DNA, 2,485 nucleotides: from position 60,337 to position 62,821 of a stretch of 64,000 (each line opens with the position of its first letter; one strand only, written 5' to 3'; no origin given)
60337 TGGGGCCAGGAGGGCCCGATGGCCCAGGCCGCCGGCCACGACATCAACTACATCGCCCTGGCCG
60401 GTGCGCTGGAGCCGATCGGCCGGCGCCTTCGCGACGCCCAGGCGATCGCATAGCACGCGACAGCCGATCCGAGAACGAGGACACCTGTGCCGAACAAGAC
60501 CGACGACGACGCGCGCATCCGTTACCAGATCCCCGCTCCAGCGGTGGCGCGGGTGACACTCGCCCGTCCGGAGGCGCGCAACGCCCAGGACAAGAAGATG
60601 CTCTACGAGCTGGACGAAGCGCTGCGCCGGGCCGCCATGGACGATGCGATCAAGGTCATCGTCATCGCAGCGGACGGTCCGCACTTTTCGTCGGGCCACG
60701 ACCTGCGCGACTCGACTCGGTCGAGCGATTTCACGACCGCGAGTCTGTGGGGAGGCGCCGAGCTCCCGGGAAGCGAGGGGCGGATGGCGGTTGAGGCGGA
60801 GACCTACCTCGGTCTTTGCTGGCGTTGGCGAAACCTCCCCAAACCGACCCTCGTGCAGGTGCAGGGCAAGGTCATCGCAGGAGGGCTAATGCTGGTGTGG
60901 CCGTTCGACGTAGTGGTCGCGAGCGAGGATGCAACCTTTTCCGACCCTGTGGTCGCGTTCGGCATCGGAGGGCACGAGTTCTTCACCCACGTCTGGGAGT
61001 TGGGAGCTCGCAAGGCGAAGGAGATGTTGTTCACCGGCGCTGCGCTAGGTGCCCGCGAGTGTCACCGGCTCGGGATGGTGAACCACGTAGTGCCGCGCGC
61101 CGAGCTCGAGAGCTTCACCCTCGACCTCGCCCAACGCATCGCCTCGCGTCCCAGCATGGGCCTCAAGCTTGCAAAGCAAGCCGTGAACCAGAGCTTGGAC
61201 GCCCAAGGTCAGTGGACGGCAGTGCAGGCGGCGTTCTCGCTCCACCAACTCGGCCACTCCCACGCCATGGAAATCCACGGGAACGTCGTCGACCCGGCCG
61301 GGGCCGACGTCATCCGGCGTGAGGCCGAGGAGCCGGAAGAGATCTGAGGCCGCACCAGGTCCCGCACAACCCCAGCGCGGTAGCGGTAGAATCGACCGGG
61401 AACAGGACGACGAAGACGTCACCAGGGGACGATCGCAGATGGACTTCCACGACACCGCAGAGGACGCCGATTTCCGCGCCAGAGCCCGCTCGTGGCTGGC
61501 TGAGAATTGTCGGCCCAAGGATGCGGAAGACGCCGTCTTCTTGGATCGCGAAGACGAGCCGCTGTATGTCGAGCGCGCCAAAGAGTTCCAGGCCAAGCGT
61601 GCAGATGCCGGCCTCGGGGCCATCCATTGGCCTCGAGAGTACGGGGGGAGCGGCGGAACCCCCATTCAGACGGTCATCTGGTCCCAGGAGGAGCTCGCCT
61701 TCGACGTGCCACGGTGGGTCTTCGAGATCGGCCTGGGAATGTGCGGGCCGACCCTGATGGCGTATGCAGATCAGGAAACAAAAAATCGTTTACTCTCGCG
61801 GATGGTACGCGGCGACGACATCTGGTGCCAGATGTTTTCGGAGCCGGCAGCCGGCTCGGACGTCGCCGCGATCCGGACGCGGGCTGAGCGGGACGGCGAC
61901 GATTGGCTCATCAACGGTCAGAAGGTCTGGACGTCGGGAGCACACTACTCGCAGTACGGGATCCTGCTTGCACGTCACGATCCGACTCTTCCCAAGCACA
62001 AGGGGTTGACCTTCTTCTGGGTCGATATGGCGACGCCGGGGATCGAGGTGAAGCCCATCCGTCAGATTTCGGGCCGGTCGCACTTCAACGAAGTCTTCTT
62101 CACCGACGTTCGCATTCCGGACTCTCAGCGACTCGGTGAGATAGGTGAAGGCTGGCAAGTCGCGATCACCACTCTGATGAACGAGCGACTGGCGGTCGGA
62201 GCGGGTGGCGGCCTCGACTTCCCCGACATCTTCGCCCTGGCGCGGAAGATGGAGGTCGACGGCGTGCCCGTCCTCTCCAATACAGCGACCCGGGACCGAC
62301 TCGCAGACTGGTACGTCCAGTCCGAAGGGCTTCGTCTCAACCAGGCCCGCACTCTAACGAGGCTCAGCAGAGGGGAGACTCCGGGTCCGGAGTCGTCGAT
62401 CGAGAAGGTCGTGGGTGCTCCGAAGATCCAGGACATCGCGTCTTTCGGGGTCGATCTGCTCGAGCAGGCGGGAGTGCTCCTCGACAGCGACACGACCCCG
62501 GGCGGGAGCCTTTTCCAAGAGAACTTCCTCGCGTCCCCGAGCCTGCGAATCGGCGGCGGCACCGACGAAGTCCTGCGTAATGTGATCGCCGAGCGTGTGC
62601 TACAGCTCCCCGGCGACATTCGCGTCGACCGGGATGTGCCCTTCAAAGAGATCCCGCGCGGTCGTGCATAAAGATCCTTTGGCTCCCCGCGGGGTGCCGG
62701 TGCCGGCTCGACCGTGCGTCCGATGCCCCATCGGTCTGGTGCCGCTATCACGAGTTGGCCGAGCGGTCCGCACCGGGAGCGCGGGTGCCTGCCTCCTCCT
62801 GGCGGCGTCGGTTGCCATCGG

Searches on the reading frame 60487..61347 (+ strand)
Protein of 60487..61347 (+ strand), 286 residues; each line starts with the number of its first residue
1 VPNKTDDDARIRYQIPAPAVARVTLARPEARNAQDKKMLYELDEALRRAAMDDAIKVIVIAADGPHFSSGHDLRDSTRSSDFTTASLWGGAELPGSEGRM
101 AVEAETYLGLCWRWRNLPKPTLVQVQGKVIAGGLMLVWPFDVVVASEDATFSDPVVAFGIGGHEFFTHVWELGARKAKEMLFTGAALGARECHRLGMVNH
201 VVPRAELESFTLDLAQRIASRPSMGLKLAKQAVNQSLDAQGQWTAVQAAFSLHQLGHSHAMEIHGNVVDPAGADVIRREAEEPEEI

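Call 45: search_protein_families(library=ncbifam, proteins=[window:60487-61347:+], max_evalue=1e-8)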
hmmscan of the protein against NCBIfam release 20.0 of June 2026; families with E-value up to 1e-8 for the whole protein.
window:60487-61347:+ (286 aa): 62 families (the best 25 are shown)
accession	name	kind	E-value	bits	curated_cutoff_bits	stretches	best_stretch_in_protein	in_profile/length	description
NF006140.0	PRK08290.1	subfamily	5.9e-117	390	280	1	5-283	4-287/292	enoyl-CoA hydratase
NF006128.0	PRK08272.1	subfamily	3.4e-37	128.3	257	2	117-248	131-261/308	crotonase/enoyl-CoA hydratase family protein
NF051848.1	EnCoAHydtEchA19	equivalog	6.9e-36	124.1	400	1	20-239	10-218/258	enoyl-CoA hydratase EchA19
NF006008.0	PRK08139.1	equivalog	1.9e-34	119.4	313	1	17-237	18-224/266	enoyl-CoA hydratase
NF004840.0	PRK06190.1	equivalog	1.1e-31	110.4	253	1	18-246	12-229/260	enoyl-CoA hydratase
NF005925.0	PRK07938.1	equivalog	1.2e-29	103.5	260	1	12-235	4-210/252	enoyl-CoA hydratase family protein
NF042430.2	EnCoAhydt_DpgD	equivalog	5.4e-29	101.4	400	1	19-250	6-228/258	enoyl-CoA-hydratase DpgD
NF005126.0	PRK06563.1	subfamily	9.2e-29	100.6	261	1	19-248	16-231/263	crotonase/enoyl-CoA hydratase family protein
TIGR01929.1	menB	equivalog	4e-28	98.7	342.7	1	11-241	4-222/259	1,4-dihydroxy-2-naphthoyl-CoA synthase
NF005073.0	PRK06495.1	subfamily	4.9e-28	98.1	296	1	19-235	13-213/257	enoyl-CoA hydratase/isomerase family protein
NF007239.0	PRK09674.1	equivalog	1.4e-27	96.8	371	2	113-240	89-218/257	2,3-dehydroadipyl-CoA hydratase PaaF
NF005802.0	PRK07657.1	equivalog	5.1e-27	95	363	1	116-239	95-220/260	enoyl-CoA hydratase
NF006699.0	PRK09245.1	subfamily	8e-27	94.1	354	1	19-260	12-251/266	crotonase/enoyl-CoA hydratase family protein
NF004475.0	PRK05809.1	subfamily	9.2e-27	94.2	394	1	19-239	13-220/260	short-chain-enoyl-CoA hydratase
NF006588.0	PRK09120.1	equivalog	1.4e-26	93.3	276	1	19-236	17-224/276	p-hydroxycinnamoyl CoA hydratase/lyase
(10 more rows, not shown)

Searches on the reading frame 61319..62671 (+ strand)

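Call 45: search_protein_families(library=ncbifam, proteins=[window:61319-62671:+], max_evalue=1e-8)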
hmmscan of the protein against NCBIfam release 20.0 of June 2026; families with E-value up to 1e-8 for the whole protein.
window:61319-62671:+ (450 aa): 13 families
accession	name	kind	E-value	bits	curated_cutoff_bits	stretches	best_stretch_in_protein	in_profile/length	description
TIGR03204.1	pimC_large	equivalog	2.6e-61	207.7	623.85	1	46-429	5-394/395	pimeloyl-CoA dehydrogenase large subunit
NF043006.1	CyhCrbnylCoADH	equivalog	1.4e-30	106.6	650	1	95-295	45-246/380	cyclohexane-1-carbonyl-CoA dehydrogenase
NF042972.1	AcrlCoAredClosAcrC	equivalog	3.7e-30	104.9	640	1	41-295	1-247/378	acryloyl-CoA reductase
NF008997.0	PRK12341.1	equivalog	6.4e-28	97.9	537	1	87-295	39-247/382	acyl-CoA dehydrogenase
NF045552.1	GlutCoADH_Des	equivalog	1.8e-24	86.7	470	1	74-297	27-251/387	glutaryl-CoA dehydrogenase Acd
NF045652.1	ProlPCPDhRedW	equivalog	8.9e-24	84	650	1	97-425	43-371/376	L-prolyl-[peptidyl-carrier protein] dehydrogenase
NF042439.1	SulpropCoADesulf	equivalog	2.1e-22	79.4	600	1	94-289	33-230/379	3-sulfinopropanoyl-CoA desulfinase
NF053553.1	prodigi_MBC_PigA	equivalog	9.4e-22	77.6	500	1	92-425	43-377/381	prodigiosin MBC biosynthesis dehydrogenase PigA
TIGR03207.1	cyc_hxne_CoA_dh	equivalog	1.4e-20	73.4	575.35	1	101-282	48-230/372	cyclohexanecarboxyl-CoA dehydrogenase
NF002885.1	PRK03354.1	equivalog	5.9e-20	71.6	540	1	70-295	25-244/378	crotonobetainyl-CoA dehydrogenase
NF058590.1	AcCoDHFadEBacil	equivalog_domain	2.9e-15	55.8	600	1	87-296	55-263/586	acyl-CoA dehydrogenase FadE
NF052270.1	Staph_DH_FadE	equivalog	1.4e-14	53.6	600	1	139-282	110-252/400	acyl-CoA dehydrogenase FadE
NF049984.1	Rv1679_FadE16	equivalog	6.7e-09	35.4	600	1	96-287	35-224/371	Rv1679 family acyl-CoA dehydrogenase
